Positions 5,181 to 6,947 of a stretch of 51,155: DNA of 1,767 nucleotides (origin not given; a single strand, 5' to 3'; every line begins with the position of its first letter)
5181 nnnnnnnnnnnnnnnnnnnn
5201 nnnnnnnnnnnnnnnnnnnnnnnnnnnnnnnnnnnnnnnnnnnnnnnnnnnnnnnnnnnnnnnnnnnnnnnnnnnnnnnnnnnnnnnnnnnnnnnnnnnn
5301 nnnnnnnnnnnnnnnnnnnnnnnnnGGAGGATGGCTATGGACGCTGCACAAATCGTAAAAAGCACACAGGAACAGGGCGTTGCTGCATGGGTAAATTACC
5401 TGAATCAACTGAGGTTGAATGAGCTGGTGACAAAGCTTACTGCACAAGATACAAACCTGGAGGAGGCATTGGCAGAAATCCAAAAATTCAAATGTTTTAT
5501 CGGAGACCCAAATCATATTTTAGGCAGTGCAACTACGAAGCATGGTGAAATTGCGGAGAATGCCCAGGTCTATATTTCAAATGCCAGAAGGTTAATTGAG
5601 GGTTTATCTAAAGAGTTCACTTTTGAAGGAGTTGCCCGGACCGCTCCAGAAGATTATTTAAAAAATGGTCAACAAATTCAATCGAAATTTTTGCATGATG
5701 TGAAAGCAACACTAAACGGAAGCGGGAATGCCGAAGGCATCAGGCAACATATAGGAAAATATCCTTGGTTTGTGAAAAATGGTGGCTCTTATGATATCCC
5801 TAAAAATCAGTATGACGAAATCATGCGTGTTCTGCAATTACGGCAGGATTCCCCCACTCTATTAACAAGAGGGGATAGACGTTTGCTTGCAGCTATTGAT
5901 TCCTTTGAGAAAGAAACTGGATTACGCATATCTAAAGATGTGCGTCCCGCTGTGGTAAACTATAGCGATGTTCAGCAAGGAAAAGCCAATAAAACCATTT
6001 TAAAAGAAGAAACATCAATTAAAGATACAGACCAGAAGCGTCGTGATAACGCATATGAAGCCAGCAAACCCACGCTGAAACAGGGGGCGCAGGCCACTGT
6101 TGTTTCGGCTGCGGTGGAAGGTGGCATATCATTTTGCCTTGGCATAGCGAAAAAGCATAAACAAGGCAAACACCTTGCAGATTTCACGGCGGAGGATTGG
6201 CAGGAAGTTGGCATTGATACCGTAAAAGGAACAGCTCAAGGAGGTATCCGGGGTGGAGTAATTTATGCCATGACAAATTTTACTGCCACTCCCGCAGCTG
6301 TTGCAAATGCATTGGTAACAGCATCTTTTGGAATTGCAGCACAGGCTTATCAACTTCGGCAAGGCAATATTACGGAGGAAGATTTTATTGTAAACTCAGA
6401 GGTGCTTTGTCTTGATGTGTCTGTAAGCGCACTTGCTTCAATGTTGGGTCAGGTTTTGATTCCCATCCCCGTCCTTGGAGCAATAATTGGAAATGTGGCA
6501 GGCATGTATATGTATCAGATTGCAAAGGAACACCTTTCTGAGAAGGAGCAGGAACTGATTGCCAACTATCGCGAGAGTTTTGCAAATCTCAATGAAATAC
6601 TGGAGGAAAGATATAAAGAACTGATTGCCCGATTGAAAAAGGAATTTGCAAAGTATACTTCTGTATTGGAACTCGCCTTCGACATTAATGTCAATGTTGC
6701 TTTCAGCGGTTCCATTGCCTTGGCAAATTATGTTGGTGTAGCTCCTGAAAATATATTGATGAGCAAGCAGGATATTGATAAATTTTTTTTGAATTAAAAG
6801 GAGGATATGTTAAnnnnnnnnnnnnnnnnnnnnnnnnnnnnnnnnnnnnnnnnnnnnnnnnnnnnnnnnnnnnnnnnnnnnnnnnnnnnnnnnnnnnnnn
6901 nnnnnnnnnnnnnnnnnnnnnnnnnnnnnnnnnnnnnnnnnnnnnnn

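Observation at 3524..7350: WYL-regulator-headed operon of three uncharacterised membrane proteins on a mobile element: candidate undescribed defence / abortive-infection system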

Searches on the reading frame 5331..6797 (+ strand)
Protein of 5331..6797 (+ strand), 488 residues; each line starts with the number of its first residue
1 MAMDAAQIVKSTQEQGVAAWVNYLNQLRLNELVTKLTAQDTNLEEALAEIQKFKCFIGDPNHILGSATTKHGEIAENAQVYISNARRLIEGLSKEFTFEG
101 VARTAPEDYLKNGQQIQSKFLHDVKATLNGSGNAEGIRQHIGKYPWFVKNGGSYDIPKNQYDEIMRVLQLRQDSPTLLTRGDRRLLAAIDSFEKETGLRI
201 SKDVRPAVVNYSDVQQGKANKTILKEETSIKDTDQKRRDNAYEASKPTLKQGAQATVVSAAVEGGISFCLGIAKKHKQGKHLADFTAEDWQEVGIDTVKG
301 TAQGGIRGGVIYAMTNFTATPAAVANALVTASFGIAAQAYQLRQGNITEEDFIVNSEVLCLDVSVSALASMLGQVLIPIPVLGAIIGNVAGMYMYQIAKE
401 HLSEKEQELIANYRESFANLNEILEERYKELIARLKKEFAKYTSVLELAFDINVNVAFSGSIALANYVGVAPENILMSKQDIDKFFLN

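Call 3: search_protein_families(library=pfam, proteins=[window:5331-6797:+], max_evalue=0.01)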
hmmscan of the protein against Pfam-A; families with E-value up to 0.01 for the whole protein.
window:5331-6797:+ (488 aa): 0 families

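Call 4: search_protein_families(library=padloc, proteins=[window:5331-6797:+], max_evalue=0.01)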
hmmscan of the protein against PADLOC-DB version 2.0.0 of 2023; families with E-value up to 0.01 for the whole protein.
window:5331-6797:+ (488 aa): 3 families
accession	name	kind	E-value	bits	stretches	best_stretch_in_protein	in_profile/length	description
PDLC04408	PDC-M09B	-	1.7e-181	602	1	4-488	3-486/486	-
PDLC04409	PDC-M09B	-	7.5e-161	533.9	1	4-488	2-480/480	-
PDLC04410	PDC-M09B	-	8.5e-63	210.4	1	13-379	11-377/385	-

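Call 6: search_protein_families(library=ncbifam, proteins=[window:5331-6797:+], max_evalue=0.01)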
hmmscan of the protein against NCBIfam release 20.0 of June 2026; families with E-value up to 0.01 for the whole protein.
window:5331-6797:+ (488 aa): 0 families

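Call 7: search_protein_families(library=phrogs, proteins=[window:5331-6797:+], max_evalue=0.01)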
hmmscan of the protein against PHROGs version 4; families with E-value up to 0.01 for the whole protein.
window:5331-6797:+ (488 aa): 0 families

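Call 12: find_homologous_proteins(query=window:5331-6797:+, max_evalue=0.001)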
Query window:5331-6797:+ (488 aa): 981 proteins with E <= 0.001 among 8000 candidates; the best 120 are listed.
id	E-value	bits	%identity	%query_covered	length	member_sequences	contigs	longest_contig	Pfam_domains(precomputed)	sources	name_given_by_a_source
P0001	8.4e-257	870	80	100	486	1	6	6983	-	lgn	-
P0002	6.5e-255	864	79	100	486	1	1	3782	-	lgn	-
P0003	1.1e-254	863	79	100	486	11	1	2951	-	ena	-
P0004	3.3e-254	862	79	100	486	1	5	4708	-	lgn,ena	-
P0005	5.1e-252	854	79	100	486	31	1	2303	-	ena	-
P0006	3.5e-249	845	78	100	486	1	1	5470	-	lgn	-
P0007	7.7e-249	844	77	100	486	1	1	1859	-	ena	-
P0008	1.1e-248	843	77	100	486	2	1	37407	-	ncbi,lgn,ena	-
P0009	1.9e-248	843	77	100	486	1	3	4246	-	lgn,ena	-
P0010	6.9e-247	838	77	100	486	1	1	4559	-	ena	-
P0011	1.2e-246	837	76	100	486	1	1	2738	-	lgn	-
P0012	4.2e-246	835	76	100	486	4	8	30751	-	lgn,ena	-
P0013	7.0e-241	818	74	100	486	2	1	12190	-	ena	-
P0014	9.2e-238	807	73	100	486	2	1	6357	-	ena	-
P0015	2.3e-236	803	73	100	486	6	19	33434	-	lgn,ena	-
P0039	3.1e-183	628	63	100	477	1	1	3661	PF27347.1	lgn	-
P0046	4.4e-182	624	62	100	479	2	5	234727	-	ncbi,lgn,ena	-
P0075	1.7e-175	602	58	99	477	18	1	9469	PF27347.1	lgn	-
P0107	3.3e-171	588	56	99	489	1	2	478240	-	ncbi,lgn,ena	-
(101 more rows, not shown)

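Call 13: find_encoding_contigs(protein=P0046, flank=10000, max_places=3)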
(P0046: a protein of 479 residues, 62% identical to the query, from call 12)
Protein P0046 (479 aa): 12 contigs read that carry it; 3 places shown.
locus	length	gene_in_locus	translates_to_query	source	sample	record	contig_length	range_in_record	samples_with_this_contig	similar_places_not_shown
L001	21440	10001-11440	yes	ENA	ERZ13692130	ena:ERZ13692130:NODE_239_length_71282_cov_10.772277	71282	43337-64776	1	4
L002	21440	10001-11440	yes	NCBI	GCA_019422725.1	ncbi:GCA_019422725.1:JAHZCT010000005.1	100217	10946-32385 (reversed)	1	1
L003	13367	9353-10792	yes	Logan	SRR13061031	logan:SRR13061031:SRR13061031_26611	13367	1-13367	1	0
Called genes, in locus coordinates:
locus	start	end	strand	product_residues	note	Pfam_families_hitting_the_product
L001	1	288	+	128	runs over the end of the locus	-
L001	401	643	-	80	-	PF01381:HTH_3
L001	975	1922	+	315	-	PF13280:WYL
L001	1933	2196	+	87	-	PF03692:CxxCxxCC (weak)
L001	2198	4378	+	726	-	PF02671:PAH (faint)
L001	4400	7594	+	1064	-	PF01935:DUF87, PF10412:TrwB_AAD_bind (weak)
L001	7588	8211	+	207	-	PF12639:Colicin-DNase (weak), PF14414:WHH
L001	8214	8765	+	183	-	PF09346:SMI1_KNR4, PF14568:SUKH_6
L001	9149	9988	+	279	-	-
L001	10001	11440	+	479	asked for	-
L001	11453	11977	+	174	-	PF05128:DUF697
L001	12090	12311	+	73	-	-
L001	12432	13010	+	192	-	-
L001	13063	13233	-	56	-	PF12728:HTH_17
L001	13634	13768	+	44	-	-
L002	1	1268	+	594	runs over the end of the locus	PF00009:GTP_EFTU (faint), PF00350:Dynamin_N, PF01926:MMR_HSR1 (faint)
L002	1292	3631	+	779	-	PF00009:GTP_EFTU (faint), PF00350:Dynamin_N, PF01926:MMR_HSR1 (weak)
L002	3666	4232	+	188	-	-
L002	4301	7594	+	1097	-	PF01935:DUF87, PF10412:TrwB_AAD_bind (weak)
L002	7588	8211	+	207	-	PF12639:Colicin-DNase (weak), PF14414:WHH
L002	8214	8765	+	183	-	PF09346:SMI1_KNR4, PF14568:SUKH_6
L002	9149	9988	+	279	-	-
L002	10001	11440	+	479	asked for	-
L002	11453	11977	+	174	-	PF05128:DUF697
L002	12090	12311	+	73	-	-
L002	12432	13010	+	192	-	-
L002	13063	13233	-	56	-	PF12728:HTH_17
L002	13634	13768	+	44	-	-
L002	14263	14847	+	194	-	PF00239:Resolvase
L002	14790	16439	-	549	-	-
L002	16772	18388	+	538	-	PF19263:DUF5906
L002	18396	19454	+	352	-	PF14659:Phage_int_SAM_3 (weak), PF00589:Phage_integrase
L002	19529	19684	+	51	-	-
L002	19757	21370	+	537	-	PF00239:Resolvase, PF07508:Recombinase, PF13408:Zn_ribbon_recom (weak)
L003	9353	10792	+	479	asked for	-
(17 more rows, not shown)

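Call 14: find_encoding_contigs(protein=P0107, flank=10000, max_places=3)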
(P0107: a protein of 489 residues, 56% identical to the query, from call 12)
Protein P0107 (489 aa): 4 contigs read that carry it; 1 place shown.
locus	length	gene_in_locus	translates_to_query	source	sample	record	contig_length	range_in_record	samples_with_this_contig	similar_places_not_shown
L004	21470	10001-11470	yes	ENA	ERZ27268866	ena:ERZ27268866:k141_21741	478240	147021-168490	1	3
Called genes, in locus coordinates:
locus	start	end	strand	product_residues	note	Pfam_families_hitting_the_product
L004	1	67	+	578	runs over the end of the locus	PF00664:ABC_membrane, PF03193:RsgA_GTPase (weak), PF00005:ABC_tran, PF02463:SMC_N (weak)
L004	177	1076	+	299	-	PF00082:Peptidase_S8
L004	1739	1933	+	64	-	-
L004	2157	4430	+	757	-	PF13361:UvrD_C (faint), PF00270:DEAD (faint), PF00580:UvrD-helicase, PF02562:PhoH (faint), PF09848:SLFN-g3_helicase (faint), PF13245:AAA_19, PF13538:UvrD_C_2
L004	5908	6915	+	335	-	PF24698:DUF7662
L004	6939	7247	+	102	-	-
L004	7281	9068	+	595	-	PF03235:GmrSD_N, PF07510:GmrSD_C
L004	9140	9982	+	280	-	-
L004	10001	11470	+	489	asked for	-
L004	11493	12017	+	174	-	PF05128:DUF697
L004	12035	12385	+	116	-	PF00023:Ank (faint), PF13606:Ank_3 (faint), PF12796:Ank_2, PF13637:Ank_4 (faint), PF13857:Ank_5 (faint)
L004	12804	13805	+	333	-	PF01633:Choline_kinase, PF01636:APH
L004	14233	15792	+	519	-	-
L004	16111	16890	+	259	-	PF08220:HTH_DeoR, PF08279:HTH_11 (weak), PF13412:HTH_24 (faint), PF00455:DeoRC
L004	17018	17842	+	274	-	PF06831:H2TH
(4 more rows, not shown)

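Call 15: find_encoding_contigs(protein=P0008, flank=10000, max_places=3)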
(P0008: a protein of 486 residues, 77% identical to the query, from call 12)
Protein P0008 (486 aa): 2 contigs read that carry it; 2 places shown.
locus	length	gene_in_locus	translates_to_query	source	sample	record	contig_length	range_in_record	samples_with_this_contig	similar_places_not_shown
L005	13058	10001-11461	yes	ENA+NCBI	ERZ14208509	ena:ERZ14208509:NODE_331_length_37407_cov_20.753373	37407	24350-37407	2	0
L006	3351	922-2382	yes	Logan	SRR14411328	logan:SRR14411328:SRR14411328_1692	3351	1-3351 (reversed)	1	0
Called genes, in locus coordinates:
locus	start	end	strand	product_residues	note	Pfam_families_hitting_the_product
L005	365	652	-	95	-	-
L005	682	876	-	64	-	-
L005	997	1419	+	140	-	PF12844:HTH_19, PF13443:HTH_26, PF13560:HTH_31 (weak), PF01381:HTH_3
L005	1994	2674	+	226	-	-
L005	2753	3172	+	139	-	PF00589:Phage_integrase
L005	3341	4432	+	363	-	PF01820:Dala_Dala_lig_N, PF02786:CPSase_L_D2 (weak), PF02222:ATP-grasp, PF07478:Dala_Dala_lig_C, PF13535:ATP-grasp_4 (faint)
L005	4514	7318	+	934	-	PF01757:Acyl_transf_3, PF01168:Ala_racemase_N, PF00842:Ala_racemase_C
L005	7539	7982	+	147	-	PF01475:FUR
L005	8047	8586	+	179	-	PF21349:RUBY_RBDX, PF02915:Rubrerythrin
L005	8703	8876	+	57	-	PF00301:Rubredoxin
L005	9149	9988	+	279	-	-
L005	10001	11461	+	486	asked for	-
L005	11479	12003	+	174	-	PF05128:DUF697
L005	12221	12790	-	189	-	-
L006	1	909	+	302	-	?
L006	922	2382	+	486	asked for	-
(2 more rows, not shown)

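Call 17: search_solved_structures(query=window:5331-6797:+, max_evalue=10)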
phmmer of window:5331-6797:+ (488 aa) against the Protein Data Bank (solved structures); distinct sequences matched with E-value up to 10: 5.
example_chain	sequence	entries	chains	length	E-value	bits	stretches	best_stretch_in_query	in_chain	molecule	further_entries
8q1b_A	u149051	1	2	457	0.012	17.6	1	281-373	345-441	Probable mitochondrial-processing peptidase subunit beta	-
9s9i_A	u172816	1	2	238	0.035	16.1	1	117-221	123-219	Cell division protein CdvA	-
9s9g_A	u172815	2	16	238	0.066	15.2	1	120-221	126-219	Cell division protein CdvA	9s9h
7nsu_D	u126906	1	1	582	0.3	13.1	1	31-147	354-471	Colicin-E9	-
8put_A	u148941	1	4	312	1.3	11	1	371-432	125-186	Probable deoxyhypusine synthase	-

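Call 30: search_protein_representatives(protein=window:5331-6797:+)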
Query: 488 residues. Proteins with E-value up to 0.001 (for the whole library): 800; up to 1e-10: 490; up to 1e-30: 261. The best 150 are listed.
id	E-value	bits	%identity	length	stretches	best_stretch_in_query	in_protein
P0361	1.4e-162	557.9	54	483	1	7-488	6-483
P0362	2.3e-140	484.8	51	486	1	6-487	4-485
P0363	7.0e-136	470.0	47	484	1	3-477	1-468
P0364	4.4e-130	450.9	48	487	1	8-486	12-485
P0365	7.6e-130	450.1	46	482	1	8-487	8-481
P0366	1.3e-129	449.3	48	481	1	3-487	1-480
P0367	1.5e-128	445.8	44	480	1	4-486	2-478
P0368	3.1e-126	438.2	48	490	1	3-487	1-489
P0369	3.8e-124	431.3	43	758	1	4-485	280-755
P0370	1.0e-122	426.6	49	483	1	3-487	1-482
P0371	4.6e-118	411.3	47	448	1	35-487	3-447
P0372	4.4e-117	408.0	43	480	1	6-488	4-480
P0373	1.5e-114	399.7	43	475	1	11-474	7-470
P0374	3.4e-113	395.2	41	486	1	3-487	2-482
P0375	3.1e-112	392.0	43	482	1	3-487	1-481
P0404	3.3e-85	303.0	37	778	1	8-482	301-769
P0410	2.4e-83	296.8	36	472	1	14-487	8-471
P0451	7.4e-71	255.7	32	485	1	9-487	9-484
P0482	1.9e-65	237.9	33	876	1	12-486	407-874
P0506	5.7e-59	216.5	30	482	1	9-486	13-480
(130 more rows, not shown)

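Call 38: find_related_loci(query=A2, collection=genome_contigs, flank=10000)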
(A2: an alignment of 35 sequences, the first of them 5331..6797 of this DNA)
Query A2 (488 aa) in genome_contigs; peptide patterns used: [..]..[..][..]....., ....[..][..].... (x = any residue, [..] = any of these).
205 stretches matched a pattern; 116 encode a relative of the query (tblastn E <= 1e-3); the best 80 are kept; 80 distinct loci.
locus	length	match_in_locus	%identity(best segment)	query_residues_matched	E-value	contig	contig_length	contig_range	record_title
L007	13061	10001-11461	77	2-488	0e+0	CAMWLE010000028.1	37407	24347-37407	MAG TPA_asm: uncultured bacterium isolate SRR14411328_bin.10_metawrap_v1.3_MAG genome assembly, contig: NODE.331_length_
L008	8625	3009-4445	56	3-488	0e+0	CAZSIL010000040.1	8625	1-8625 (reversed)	MAG TPA_asm: uncultured Eubacteriales bacterium isolate SRP315200_co1_308 genome assembly, contig: NODE_19074_length_862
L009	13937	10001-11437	57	3-487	0e+0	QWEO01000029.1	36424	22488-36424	Neglectibacter sp. X58 Scaffold25_1, whole genome shotgun sequence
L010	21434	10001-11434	58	3-486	0e+0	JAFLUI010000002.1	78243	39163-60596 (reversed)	MAG: Oscillospiraceae bacterium isolate HAN075 Seq2, whole genome shotgun sequence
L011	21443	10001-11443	58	1-488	0e+0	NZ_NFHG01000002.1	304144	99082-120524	Flavonifractor sp. An82 An82_contig_2, whole genome shotgun sequence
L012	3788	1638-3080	58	1-488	0e+0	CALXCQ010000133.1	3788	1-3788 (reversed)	MAG: uncultured Oscillospiraceae bacterium isolate E05__bin171 genome assembly, contig: E05__k127_7728591, whole genome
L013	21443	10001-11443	58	1-488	0e+0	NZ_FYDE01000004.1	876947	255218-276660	Marasmitruncus massiliensis strain Marseille-P3646, whole genome shotgun sequence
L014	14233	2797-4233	61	3-488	0e+0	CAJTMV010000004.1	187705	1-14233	MAG TPA_asm: uncultured Eubacterium sp. isolate MGBC104730 genome assembly, contig: MGBC104730.4, whole genome shotgun s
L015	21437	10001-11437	58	3-488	0e+0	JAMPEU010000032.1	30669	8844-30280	MAG: Butyrivibrio sp. isolate NALB_7823_4 Scaffold_#32__SCF_032___30669_bp, whole genome shotgun sequence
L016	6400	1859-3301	56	1-488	0e+0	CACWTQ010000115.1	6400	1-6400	MAG: uncultured Ruminococcus sp. isolate RUG10904 genome assembly, contig: RUG10904_asm_115, whole genome shotgun sequen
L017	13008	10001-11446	53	1-488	0e+0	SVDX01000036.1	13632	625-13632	MAG: Lachnospira sp. isolate SIG291 NODE_76643_length_13632_cov_2.440948, whole genome shotgun sequence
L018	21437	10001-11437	61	3-488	5e-180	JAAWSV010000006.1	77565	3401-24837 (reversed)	MAG: Oscillospiraceae bacterium isolate ABMPRH_162_1_1 SL341402_scaffold_412, whole genome shotgun sequence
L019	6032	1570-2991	56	8-488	2e-180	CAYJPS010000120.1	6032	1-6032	MAG TPA_asm: uncultured Treponemataceae bacterium isolate ERP123703_co5_165 genome assembly, contig: NODE_8651_length_60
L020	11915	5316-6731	54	9-487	1e-176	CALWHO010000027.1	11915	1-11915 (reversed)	MAG: uncultured Lachnospiraceae bacterium isolate E06__bin171 genome assembly, contig: E06__k127_3034673, whole genome s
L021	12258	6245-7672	53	7-488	7e-174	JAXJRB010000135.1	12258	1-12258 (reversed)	MAG: Lachnospiraceae bacterium isolate DOME_MAG_2987 2987_C0217_k141_208337, whole genome shotgun sequence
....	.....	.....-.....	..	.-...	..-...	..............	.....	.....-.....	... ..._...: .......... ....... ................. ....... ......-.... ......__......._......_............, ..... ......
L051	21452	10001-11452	42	4-488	7e-114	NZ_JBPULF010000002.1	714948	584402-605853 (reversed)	Paeniglutamicibacter sp. R2-26 2, whole genome shotgun sequence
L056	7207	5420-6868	42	4-488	5e-112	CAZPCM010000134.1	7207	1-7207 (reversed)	MAG TPA_asm: uncultured Propionibacteriaceae bacterium isolate SRP342105_co1_29 genome assembly, contig: NODE_14646_leng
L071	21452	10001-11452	39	4-488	4e-103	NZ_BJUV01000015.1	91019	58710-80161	Frigoribacterium faeni strain NBRC 103066 sequence15, whole genome shotgun sequence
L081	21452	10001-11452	39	4-488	5e-99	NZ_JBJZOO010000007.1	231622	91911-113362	Nocardia sp. 004 7, whole genome shotgun sequence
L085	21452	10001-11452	38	4-488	2e-97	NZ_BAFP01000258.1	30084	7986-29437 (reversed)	Nocardia abscessus NBRC 100374, whole genome shotgun sequence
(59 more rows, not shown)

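Call 39: predict_structure(alignment_id=A2)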
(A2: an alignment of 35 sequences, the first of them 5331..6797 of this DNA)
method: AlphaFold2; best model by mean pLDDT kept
length: 488 residues; sequences in the alignment: 35
mean_pLDDT: 68.4   pTM: 0.53
mean pLDDT of the five models: 68.4, 64.5, 62.5, 60.8, 60.8
residues with pLDDT >= 90: 132; 70-90: 111; 50-70: 107; < 50: 138
segments of 3 or more residues with pLDDT < 50: 1-3, 5-19, 289-291, 300-302, 313-336, 350-410, 412-414
pLDDT, mean of each block of 10 residues (from residue 1): 42 47 59 76 94 87 74 91 96 92 82 92 89 84 89 94 95 93 93 91 92 85 94 87 66 55 49 57 53 47 49 45 43 49 56 47 42 32 29 34 44 51 64 71 69 70 69 77 65
secondary structure, 60 per line:
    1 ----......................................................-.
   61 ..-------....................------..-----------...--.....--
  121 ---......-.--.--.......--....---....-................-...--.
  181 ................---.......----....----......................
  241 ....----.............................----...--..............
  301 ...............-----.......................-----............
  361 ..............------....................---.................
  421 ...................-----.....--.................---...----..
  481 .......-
elements in order: H5-58 H70-89 E109-111 E114-118 H124-129 H137-143 H146-149 E153-156 H158-173 H180-196 H200-203 E204-206 H211-214 H219-244 H249-277 H287-315 H321-343 H349-374 H381-400 H404-439 H445-449 H452-468 H479-487

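Call 43: fold_search(model_id=the predicted structure, library=pdb)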
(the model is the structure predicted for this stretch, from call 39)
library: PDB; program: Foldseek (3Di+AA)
matches with E <= 10: 127; with E <= 0.001: 0
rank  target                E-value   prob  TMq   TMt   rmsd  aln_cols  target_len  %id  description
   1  7n6g_3N               5.5e-01  0.16  0.15  0.17  55.4       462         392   11  C1 of central pair (released 2022-05-18)
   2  7n6g_3M               6.3e-01  0.15  0.15  0.17  55.7       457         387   11  C1 of central pair (released 2022-05-18)
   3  8snb_8S               8.7e-01  0.08  0.10  0.15  43.1       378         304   13  atomic model of sea urchin sperm doublet microtubule (48-nm periodicity) (released 2023-06-28)
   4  7uw5_A                1.1e+00  0.07  0.12  0.09  26.0       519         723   10  EcMscK G924S mutant in a closed conformation (released 2022-11-23)
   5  5xtc_V                1.2e+00  0.85  0.16  0.47   9.4       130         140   14  Cryo-EM structure of human respiratory complex I transmembrane arm (released 2017-08-30)
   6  4tql_B                1.2e+00  0.14  0.13  0.24  39.7       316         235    9  Computationally designed three helix bundle (released 2014-10-15)
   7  7n6g_3V               1.3e+00  0.09  0.14  0.16  56.3       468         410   12  C1 of central pair (released 2022-05-18)
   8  6bqh                  1.4e+00  0.08  0.11  0.14  31.5       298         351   10  Crystal structure of 5-HT2C in complex with ritanserin (released 2018-02-14)
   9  4tql_A                1.6e+00  0.12  0.13  0.25  41.5       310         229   12  Computationally designed three helix bundle (released 2014-10-15)
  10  9fqr_E4               1.8e+00  0.06  0.11  0.13  43.2       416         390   12  96-nm repeat of axonemal doublet microtubules from bovine sperm (released 2025-03-26)
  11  9cpb_5M               1.8e+00  0.06  0.11  0.13  44.5       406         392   12  Atomic model of bovine Fallopian tube cilia doublet microtubule (48-nm periodicity) (released 2024-10-30)
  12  9cpc_3E               1.8e+00  0.05  0.11  0.13  44.4       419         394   12  Atomic model of porcine brain ventricles cilia doublet microtubule (48-nm periodicity) (released 2024-10-23)
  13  8otz_DQ               1.9e+00  0.06  0.11  0.17  34.4       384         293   10  48-nm repeat of the native axonemal doublet microtubule from bovine sperm (released 2023-11-22)
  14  9go6_T                2.1e+00  0.12  0.15  0.22  17.7       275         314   13  Salmonella hook-filament junction complex (released 2025-04-09)
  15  3axj_A                2.1e+00  0.08  0.10  0.19  32.1       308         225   10  High resolution crystal structure of C3PO (released 2011-04-20)
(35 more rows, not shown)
